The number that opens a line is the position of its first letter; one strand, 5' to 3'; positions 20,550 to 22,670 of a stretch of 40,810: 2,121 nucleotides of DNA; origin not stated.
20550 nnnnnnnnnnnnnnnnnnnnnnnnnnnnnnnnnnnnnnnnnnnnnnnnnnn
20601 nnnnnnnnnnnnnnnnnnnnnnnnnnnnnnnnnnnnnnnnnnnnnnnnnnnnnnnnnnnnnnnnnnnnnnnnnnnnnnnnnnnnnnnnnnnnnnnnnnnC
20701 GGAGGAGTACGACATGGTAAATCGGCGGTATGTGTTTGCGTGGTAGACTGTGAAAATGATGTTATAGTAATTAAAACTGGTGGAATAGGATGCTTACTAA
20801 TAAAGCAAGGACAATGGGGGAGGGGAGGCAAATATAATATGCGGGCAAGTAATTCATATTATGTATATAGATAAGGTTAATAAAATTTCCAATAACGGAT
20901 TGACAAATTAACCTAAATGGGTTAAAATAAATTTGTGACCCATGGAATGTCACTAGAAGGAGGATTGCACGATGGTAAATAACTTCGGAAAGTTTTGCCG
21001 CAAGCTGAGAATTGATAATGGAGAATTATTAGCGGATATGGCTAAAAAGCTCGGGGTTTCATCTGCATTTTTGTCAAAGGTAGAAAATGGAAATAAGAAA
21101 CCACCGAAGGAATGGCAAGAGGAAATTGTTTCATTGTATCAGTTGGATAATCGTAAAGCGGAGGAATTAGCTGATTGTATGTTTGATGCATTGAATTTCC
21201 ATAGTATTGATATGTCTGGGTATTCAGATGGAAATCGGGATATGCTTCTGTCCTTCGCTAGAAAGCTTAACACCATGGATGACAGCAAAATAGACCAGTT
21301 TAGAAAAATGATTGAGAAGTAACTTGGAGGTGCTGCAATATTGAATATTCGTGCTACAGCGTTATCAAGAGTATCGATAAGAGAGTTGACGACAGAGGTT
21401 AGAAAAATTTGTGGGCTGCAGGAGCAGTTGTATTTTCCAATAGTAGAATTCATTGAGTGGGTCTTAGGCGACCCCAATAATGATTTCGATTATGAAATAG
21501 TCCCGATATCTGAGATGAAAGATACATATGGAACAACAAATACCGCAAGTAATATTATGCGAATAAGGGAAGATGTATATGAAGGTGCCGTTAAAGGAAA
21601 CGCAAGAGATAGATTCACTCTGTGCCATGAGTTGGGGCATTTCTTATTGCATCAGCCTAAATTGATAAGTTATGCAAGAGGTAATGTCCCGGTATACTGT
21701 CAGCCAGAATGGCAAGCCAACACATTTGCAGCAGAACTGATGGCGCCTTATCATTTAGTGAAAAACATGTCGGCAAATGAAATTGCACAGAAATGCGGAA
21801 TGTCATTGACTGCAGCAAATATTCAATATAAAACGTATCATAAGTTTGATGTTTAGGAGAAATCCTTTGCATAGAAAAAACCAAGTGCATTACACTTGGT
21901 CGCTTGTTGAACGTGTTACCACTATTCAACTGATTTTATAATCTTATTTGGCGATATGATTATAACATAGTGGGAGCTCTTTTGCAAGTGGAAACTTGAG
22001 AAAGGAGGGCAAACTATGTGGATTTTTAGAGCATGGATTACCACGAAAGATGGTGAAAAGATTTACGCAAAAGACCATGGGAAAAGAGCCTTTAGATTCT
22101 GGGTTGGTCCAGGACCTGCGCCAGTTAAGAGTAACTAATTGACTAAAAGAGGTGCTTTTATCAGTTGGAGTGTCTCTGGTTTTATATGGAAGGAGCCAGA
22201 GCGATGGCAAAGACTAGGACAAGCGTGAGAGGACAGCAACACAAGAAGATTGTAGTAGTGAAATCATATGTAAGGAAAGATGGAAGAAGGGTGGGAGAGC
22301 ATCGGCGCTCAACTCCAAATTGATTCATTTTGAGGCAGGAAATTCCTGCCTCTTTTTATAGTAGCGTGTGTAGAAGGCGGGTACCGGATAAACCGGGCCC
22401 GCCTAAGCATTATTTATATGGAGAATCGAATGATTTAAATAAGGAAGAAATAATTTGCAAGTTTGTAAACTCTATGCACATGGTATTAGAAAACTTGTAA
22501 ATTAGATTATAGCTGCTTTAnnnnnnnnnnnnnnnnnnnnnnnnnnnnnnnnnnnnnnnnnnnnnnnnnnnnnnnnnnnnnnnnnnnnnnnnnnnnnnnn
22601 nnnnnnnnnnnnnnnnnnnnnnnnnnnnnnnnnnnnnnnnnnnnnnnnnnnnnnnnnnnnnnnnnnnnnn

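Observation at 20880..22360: Low-GC moron between endolysin and integrase: XRE regulator + ImmA/IrrE metallopeptidase + two tiny paralogous basic peptides, with its own promoter/operator and terminator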

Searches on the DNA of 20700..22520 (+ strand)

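Call 9: search_dna_similar(query=window:20760-22400:+, collection=phages, mode=distant)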
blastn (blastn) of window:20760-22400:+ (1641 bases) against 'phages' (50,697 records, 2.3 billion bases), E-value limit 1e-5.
No match.

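Call 53: search_rna_families(source=window, start=20700, end=22520, threshold=evalue, max_evalue=10)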
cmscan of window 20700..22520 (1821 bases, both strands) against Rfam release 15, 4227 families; matches with E-value up to 10: 5.
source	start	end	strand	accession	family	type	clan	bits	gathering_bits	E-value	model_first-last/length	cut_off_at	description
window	22260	22403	+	RF02634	EF3314_EF3315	Gene; sRNA;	-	18.7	100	0.19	1-141/141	no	Enterococcus sRNA EF3314_EF3315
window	21053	21090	+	RF02444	SpR10_sRNA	Gene; sRNA;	-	16.5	50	2.4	1-47/47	no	Streptococcus sRNA SpR10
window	21271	21333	+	RF01298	snoU25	Gene; snRNA; snoRNA; CD-box;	-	16.4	50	4.8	1-69/69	no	Small nucleolar RNA U25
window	21902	21979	+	RF01613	ceN109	Gene; snRNA; snoRNA; CD-box;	-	14.8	52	7.8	1-67/67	no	Nematode snoRNA ceN109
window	22150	22233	+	RF02186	ST7-OT3_4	Gene; lncRNA;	-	14.1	80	2.1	1-73/73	no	ST7 overlapping transcript 3 conserved region 4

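Call 63: build_rna_model(alignment_id=A4, structure=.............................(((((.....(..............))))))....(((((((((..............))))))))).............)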
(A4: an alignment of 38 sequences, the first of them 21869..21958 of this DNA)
Model R1 built from alignment A4 (38 sequences, 109 columns); structure: as given.
model positions 91; base pairs 15; branch points 1; effective number of sequences 4.14; information 0.627 bits per position. Calibrated on 0.2 Mb of random sequence (short: E-values are rough).
structure used (alignment columns):
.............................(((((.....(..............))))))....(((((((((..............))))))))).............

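Call 64: search_with_rna_model(model_id=R1, sources=[window, L011, L020, L021, L022, L023, L024, L025, L026, L027, L028, L029, L030, L031, L032, L033, L034, L035, L036, L037, L038, L039, L040, L044, L046, L047, L048, L049, L055, L056, L057, L058, L061, L063, L065, L069, L070, L072, L076, L077, L078, L079, L080, L017, L018], make_alignment=true, max_evalue=0.01)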
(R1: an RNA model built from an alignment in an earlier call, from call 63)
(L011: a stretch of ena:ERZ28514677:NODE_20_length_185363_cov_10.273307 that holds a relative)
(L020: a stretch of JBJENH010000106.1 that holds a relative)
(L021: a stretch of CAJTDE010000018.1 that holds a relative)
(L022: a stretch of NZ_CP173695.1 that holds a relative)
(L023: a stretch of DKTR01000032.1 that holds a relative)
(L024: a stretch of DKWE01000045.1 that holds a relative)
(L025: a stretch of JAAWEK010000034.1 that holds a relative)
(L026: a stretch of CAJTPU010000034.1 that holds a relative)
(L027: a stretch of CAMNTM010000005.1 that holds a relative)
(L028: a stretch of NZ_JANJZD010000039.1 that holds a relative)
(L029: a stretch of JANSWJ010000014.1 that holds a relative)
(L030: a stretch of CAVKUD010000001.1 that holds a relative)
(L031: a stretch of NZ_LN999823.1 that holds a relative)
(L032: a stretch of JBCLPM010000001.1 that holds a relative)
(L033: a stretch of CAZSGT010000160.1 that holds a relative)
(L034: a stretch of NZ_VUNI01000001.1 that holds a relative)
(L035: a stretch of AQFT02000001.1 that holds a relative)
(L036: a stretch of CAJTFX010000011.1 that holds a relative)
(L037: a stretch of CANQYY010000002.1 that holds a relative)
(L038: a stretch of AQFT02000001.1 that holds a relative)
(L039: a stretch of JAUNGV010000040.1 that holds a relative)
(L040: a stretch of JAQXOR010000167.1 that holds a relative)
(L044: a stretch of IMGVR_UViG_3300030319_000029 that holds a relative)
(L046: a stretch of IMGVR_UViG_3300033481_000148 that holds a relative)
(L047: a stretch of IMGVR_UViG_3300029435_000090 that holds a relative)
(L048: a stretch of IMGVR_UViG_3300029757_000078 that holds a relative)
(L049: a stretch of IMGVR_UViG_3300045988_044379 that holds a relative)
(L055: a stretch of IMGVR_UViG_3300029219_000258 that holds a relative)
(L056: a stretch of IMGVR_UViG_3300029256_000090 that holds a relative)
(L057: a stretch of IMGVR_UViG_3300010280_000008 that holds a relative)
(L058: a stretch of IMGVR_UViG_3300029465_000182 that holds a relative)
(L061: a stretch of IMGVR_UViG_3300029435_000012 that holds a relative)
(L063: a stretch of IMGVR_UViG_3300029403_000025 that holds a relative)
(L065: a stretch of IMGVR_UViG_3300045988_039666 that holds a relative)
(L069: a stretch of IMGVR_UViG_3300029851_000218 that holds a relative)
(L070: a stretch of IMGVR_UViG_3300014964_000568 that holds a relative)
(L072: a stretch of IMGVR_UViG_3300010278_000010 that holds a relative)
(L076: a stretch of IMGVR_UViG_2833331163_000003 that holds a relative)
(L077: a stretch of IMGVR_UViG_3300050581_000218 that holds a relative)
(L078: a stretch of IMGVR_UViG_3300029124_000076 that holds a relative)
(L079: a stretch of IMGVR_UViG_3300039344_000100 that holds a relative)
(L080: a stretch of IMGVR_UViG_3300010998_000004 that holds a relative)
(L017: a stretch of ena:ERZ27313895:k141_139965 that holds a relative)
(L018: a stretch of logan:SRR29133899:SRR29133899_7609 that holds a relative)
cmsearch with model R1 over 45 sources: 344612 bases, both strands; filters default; matches with E-value up to 0.01: 41.
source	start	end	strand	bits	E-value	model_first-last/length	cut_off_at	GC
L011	4667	4759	-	94.5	1.8e-15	1-91/91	no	0.39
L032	4525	4614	-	94.3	2e-15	1-91/91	no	0.34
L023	4040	4129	-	92.9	3.7e-15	1-91/91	no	0.37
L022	4533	4624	-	92.8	3.8e-15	1-91/91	no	0.36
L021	4533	4622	-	91.2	8.1e-15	1-91/91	no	0.36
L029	4527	4618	-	91.1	8.6e-15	1-91/91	no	0.37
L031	4515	4606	-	88.9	2.4e-14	1-91/91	no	0.34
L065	4521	4612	-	87.4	4.8e-14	1-91/91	no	0.35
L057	1368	1460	-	87.1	5.3e-14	1-91/91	no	0.35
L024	4534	4623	-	86.8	6.1e-14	1-91/91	no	0.39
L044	4530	4621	-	86.7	6.3e-14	1-91/91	no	0.42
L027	4533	4622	-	86.7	6.6e-14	1-91/91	no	0.4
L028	4507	4597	-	86.4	7.3e-14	1-91/91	no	0.38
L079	333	425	-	85.3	1.3e-13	1-91/91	no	0.37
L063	4521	4612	-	83.9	2.3e-13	1-91/91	no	0.35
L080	4522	4611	-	82.4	4.7e-13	1-91/91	no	0.38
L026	3175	3264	-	81.7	6.6e-13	1-91/91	no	0.36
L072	4517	4608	-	81.6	7e-13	1-91/91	no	0.38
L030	4528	4619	-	80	1.4e-12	1-91/91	no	0.32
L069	4517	4609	-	79.4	1.9e-12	1-91/91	no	0.35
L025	4526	4616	-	79.3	1.9e-12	1-91/91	no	0.33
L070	4510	4601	-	78.5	2.8e-12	1-91/91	no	0.4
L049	2627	2719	-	77.1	5.5e-12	1-91/91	no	0.38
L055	4531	4623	-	75.7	1.1e-11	1-91/91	no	0.4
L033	615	702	-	74.9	1.5e-11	1-91/91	no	0.35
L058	4536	4629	-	73.3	3.2e-11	1-91/91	no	0.28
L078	2032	2121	-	73.1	3.6e-11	1-91/91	no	0.37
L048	3904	3999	-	72.7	4.2e-11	1-91/91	no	0.4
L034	4521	4612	-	72.1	5.6e-11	1-91/91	no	0.35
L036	4524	4610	-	72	5.8e-11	1-91/91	no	0.32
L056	4535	4629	-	72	5.9e-11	1-91/91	no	0.39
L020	4532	4621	-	68.4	3e-10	1-91/91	no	0.44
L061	4530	4624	-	67.4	4.8e-10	1-91/91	no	0.39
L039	4517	4605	-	66.7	6.9e-10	1-91/91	no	0.44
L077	4505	4593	-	63.9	2.5e-09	1-91/91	no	0.37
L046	4529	4619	-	63.5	2.9e-09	1-91/91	no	0.41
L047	3350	3449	-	61.6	7.3e-09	1-91/91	no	0.4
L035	4524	4608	-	56.8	6.5e-08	1-91/91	no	0.32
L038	4473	4557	-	55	1.5e-07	1-91/91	no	0.33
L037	4523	4604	-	34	0.0025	1-91/91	no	0.44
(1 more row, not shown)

Alignment A6: 41 matches aligned to the model, 113 columns, each read 5' to 3' on its own strand. Consensus structure (alignment columns), stored with it:
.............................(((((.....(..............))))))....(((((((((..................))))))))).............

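Call 90: search_with_rna_model(model_id=R1, sources=[L081, L083, L085, L017], max_evalue=1, show_alignments=1)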
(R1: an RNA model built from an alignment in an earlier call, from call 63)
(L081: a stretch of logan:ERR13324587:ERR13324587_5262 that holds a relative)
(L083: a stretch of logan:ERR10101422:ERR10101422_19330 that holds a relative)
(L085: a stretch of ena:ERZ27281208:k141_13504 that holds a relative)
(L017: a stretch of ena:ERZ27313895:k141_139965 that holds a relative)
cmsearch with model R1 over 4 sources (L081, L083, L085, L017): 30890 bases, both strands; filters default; matches with E-value up to 1: 2.
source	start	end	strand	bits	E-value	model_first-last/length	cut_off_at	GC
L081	3857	3947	-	76.3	7.1e-13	1-91/91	no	0.32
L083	3857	3947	-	76.3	7.1e-13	1-91/91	no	0.32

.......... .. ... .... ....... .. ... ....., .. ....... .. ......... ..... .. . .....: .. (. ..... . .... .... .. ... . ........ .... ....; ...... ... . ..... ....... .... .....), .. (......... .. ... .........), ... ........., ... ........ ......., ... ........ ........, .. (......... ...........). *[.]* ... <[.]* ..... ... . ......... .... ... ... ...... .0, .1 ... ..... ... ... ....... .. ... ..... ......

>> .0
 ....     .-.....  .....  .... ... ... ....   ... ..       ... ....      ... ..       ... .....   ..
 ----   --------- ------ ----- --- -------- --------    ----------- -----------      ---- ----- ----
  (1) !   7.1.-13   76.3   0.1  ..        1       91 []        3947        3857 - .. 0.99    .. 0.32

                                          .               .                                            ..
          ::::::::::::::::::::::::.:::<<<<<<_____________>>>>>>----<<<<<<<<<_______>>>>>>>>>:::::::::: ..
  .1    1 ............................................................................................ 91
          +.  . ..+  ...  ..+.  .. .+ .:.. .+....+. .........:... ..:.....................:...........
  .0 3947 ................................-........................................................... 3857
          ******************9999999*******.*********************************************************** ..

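Call 95: search_with_rna_model(model_id=R1, sources=[L093, L094, L095, L097], max_evalue=1, show_alignments=2)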
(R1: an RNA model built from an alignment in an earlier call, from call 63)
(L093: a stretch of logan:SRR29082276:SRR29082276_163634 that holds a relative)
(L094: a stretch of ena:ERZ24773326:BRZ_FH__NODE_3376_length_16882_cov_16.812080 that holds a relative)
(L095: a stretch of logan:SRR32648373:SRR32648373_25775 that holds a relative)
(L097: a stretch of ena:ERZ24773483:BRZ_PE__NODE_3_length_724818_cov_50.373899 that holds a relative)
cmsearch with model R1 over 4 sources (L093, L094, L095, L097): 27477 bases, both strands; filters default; matches with E-value up to 1: 3.
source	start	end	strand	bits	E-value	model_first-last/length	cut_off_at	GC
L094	3853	3943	-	84.4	1.5e-14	1-91/91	no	0.33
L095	3853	3943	-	84.4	1.5e-14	1-91/91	no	0.33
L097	3853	3943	-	84.4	1.5e-14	1-91/91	no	0.33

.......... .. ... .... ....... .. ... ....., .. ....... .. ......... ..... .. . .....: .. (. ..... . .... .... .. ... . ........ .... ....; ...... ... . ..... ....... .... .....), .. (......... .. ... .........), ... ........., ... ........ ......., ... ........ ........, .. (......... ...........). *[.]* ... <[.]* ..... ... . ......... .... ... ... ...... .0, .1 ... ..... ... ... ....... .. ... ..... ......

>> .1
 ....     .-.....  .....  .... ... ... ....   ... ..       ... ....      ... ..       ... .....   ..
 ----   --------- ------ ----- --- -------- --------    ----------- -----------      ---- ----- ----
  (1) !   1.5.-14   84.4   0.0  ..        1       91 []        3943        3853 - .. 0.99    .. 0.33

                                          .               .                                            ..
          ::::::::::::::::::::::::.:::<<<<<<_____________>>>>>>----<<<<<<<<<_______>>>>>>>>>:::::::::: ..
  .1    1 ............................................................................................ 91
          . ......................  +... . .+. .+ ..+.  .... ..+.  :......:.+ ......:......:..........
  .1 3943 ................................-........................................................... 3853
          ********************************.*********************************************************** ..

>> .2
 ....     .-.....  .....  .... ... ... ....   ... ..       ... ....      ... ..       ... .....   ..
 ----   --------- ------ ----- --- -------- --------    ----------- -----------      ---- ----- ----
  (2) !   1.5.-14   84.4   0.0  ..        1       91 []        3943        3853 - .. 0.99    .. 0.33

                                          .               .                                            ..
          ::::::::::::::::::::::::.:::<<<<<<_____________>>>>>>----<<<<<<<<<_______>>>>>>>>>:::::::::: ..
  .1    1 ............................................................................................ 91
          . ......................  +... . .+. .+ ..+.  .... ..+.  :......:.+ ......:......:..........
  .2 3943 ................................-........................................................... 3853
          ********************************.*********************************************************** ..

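Call 112: search_with_rna_model(model_id=R1, sources=[L100, L101, L104], max_evalue=1)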
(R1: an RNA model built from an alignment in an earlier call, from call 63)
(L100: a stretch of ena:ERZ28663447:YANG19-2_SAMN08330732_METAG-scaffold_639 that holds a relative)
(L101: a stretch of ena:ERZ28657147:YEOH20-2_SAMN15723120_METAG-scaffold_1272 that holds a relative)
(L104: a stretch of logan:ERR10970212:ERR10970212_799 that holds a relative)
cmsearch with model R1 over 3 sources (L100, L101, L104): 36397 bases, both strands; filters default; matches with E-value up to 1: 3.
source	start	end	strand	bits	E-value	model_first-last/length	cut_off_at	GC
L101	6858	6944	-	70.7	1.1e-11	1-91/91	no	0.37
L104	1486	1572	-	70.7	1.1e-11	1-91/91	no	0.37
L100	6858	6944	-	68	4e-11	1-91/91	no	0.38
